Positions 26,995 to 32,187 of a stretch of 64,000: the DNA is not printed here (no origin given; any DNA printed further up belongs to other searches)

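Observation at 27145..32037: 1630-aa nucleotidyl cyclase with two separate multi-TM blocks and a PAS sensor upstream of the class III catalytic domain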

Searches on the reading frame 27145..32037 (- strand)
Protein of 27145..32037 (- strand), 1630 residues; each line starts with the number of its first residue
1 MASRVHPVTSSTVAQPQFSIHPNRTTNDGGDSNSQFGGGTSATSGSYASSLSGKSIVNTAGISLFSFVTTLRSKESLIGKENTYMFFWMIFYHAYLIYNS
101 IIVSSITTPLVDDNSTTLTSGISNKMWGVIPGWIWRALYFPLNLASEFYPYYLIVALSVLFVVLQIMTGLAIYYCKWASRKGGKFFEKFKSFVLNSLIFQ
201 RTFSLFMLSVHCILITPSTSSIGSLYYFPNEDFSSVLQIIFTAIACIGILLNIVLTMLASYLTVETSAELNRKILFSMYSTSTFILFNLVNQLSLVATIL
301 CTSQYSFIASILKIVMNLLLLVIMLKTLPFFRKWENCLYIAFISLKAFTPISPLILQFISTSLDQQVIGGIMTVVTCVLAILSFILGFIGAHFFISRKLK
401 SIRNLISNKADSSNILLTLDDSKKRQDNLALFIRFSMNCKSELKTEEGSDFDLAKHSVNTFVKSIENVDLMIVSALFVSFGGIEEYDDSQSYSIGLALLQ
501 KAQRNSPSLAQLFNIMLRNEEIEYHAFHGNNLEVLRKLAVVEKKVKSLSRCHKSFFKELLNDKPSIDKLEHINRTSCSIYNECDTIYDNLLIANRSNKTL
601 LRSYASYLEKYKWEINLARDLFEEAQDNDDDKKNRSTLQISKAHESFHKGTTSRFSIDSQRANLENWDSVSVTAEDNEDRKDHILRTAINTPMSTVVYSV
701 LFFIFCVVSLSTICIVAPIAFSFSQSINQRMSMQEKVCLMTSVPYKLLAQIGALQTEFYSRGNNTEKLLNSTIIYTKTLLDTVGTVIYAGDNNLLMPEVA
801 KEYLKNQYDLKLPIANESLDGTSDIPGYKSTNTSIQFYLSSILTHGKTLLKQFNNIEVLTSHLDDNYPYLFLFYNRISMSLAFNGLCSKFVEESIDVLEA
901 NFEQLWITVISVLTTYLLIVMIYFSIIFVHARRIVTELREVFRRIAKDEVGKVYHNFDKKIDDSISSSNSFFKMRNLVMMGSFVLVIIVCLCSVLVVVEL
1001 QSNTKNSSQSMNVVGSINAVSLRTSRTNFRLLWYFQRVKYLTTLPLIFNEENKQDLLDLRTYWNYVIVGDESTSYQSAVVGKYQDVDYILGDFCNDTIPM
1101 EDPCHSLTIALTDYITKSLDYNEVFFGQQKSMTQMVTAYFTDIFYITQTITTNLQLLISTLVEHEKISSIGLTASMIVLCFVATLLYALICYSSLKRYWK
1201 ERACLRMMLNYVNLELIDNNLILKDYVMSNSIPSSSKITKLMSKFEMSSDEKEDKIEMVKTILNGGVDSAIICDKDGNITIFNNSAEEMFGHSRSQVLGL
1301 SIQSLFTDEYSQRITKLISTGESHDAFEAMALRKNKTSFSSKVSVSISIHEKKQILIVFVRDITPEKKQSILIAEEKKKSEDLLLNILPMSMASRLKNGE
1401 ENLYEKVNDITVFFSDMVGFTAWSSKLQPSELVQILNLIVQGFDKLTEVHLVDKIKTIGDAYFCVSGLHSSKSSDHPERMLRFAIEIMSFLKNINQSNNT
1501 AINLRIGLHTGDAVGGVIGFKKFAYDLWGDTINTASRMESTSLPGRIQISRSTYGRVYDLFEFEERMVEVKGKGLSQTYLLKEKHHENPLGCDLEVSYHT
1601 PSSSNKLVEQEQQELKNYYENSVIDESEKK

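Call 5: search_protein_families(library=pfam, proteins=[window:27145-32037:-], max_evalue=1)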
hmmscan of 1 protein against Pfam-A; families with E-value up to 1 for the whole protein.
window:27145-32037:- (1630 aa): 9 families
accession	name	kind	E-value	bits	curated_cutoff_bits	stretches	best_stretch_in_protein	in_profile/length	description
PF00211.25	Guanylate_cyc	-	5.7e-53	179.7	21.9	1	1405-1582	4-182/183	Adenylate and Guanylate cyclase catalytic domain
PF13426.13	PAS_9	-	5.6e-15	55.9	27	1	1268-1364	2-102/103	PAS domain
PF00989.32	PAS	-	2.5e-10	40.8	22.6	1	1258-1363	2-113/113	PAS fold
PF25474.1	TPR_TmcB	-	5.4e-08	33.2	27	1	533-633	23-123/125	TmcB, TPR repeats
PF08448.16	PAS_4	-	4e-06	27.5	23.1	1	1268-1366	6-108/110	PAS fold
PF24820.1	Diguanyl_cycl_sensor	-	0.0046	17.3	28.1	1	1270-1325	9-73/109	Diguanylate cyclase-like sensor domain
PF13188.13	PAS_8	-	0.017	15.4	21.8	1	1268-1308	11-49/65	PAS domain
PF10445.14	DUF2456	-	0.027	15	25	0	185-257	22-92/95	Protein of unknown function (DUF2456)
PF08446.17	PAS_2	-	0.046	14.9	21.4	1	1275-1358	24-102/107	PAS fold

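Call 6: search_protein_families(library=ncbifam, proteins=[window:27145-32037:-], max_evalue=1)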
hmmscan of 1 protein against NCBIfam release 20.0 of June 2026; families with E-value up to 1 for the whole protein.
window:27145-32037:- (1630 aa): 10 families
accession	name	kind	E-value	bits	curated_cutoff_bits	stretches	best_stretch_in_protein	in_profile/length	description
TIGR00229.1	sensory_box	domain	8.9e-13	48.5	22.9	1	1258-1368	6-121/126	PAS domain S-box protein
NF008468.0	PRK11360.1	equivalog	9.4e-08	30.9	646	1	1259-1369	270-383/616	two-component system sensor histidine kinase AtoS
NF046044.1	PnpS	equivalog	4.9e-07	29.1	400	1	1235-1368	33-165/390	two-component system histidine kinase PnpS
NF052573.1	HisKinEspAMyxo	equivalog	1.4e-06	26.7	1400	1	1253-1368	250-370/755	serine histidine kinase EspA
NF033092.0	HK_WalK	equivalog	1.5e-06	27.1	725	1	1237-1368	238-367/594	cell wall metabolism sensor histidine kinase WalK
NF041777.1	sens_FixL_Rhizob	equivalog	1.9e-05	23.5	850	1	1257-1370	123-243/485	sensor protein FixL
TIGR02966.1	phoR_proteo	equivalog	4.7e-05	22.6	334.2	1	1254-1365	3-106/333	phosphate regulon sensor histidine kinase PhoR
NF041593.1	histid_kinase_PdhS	equivalog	0.00018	19.6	2000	1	1242-1314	652-723/1041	cell-division control histidine kinase PdhS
TIGR03903.1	TOMM_kin_cyc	equivalog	0.00039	18.3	705.75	1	1458-1601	340-482/1267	TOMM system kinase/cyclase fusion protein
NF008293.1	PRK11073.1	equivalog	0.031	13.5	240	1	1256-1397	6-142/349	nitrogen regulation protein NR(II)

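Call 9: find_homologous_proteins(query=window:27145-32037:-, max_evalue=1e-10)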
Query window:27145-32037:- (1630 aa): 4 proteins with E <= 1e-10 among 8000 candidates.
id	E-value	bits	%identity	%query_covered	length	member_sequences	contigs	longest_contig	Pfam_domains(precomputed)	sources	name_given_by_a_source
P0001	0.0e+0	3602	100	100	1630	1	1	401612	PF13426.14,PF08448.17,PF00211.26,PF00989.32,PF25474.2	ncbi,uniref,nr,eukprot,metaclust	ncbi:hypothetical protein NAEGRDRAFT_68774 [Naegleria gruberi]|uniref:Uncharacterized protein FM180 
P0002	0.0e+0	2618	72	99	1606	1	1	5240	PF13426.14,PF08448.17,PF00211.26,PF00989.32,PF25474.2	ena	-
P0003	2.4e-148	514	29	90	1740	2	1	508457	PF13426.14,PF00211.26,PF00989.32,PF25474.2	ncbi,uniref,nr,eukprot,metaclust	ncbi:predicted protein [Naegleria gruberi]|uniref:Predicted protein n=1 Tax=Naegleria gruberi TaxID=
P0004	4.7e-52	195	35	13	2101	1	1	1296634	PF16212.12,PF00702.33,PF13246.13,PF00211.26,PF16209.11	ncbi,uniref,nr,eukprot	ncbi:hypothetical protein SDRG_02580 [Saprolegnia diclina VS20]|uniref:P-type phospholipid transport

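Call 20: search_protein_families(library=pfam, proteins=[P0003, P0002], max_evalue=0.001)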
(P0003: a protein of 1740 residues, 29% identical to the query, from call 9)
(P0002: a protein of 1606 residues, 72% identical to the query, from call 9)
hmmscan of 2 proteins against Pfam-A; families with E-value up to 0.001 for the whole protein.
P0003 (1740 aa): 4 families
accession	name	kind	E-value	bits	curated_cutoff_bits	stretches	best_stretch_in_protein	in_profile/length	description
PF00211.25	Guanylate_cyc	-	1.2e-56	191.6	21.9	1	1506-1686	3-182/183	Adenylate and Guanylate cyclase catalytic domain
PF13426.13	PAS_9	-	5.2e-15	56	27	1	1354-1466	2-102/103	PAS domain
PF25474.1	TPR_TmcB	-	3.3e-13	50.1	27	1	559-660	23-124/125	TmcB, TPR repeats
PF00989.32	PAS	-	8.9e-08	32.6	22.6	1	1346-1427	4-93/113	PAS fold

P0002 (1606 aa): 5 families
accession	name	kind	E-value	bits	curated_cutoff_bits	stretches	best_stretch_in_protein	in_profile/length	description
PF00211.25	Guanylate_cyc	-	2.3e-53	181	21.9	1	1389-1566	4-182/183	Adenylate and Guanylate cyclase catalytic domain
PF13426.13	PAS_9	-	1.2e-15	58.1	27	1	1252-1348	2-102/103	PAS domain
PF00989.32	PAS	-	8.6e-11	42.3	22.6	1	1242-1347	2-113/113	PAS fold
PF25474.1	TPR_TmcB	-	1.7e-09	38.1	27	1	522-623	23-124/125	TmcB, TPR repeats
PF08448.16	PAS_4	-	8.7e-06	26.4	23.1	1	1252-1350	6-108/110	PAS fold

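Call 99: find_encoding_contigs(protein=window:27145-32037:-, flank=6000, max_places=3)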
Protein window:27145-32037:- (1630 aa): no gene with exactly this product is on record in the collection.

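Call 100: find_encoding_contigs(protein=P0002, flank=3000, max_places=3)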
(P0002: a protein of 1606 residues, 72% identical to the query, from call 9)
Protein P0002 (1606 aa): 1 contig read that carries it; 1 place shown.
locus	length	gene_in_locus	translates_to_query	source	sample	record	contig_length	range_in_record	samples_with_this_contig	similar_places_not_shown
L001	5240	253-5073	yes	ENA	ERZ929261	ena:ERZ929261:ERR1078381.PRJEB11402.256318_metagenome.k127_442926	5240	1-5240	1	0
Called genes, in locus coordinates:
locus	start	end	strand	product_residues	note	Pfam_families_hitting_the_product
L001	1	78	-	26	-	?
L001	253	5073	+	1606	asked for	PF25474:TPR_TmcB, PF00989:PAS, PF08448:PAS_4 (weak), PF13426:PAS_9, PF00211:Guanylate_cyc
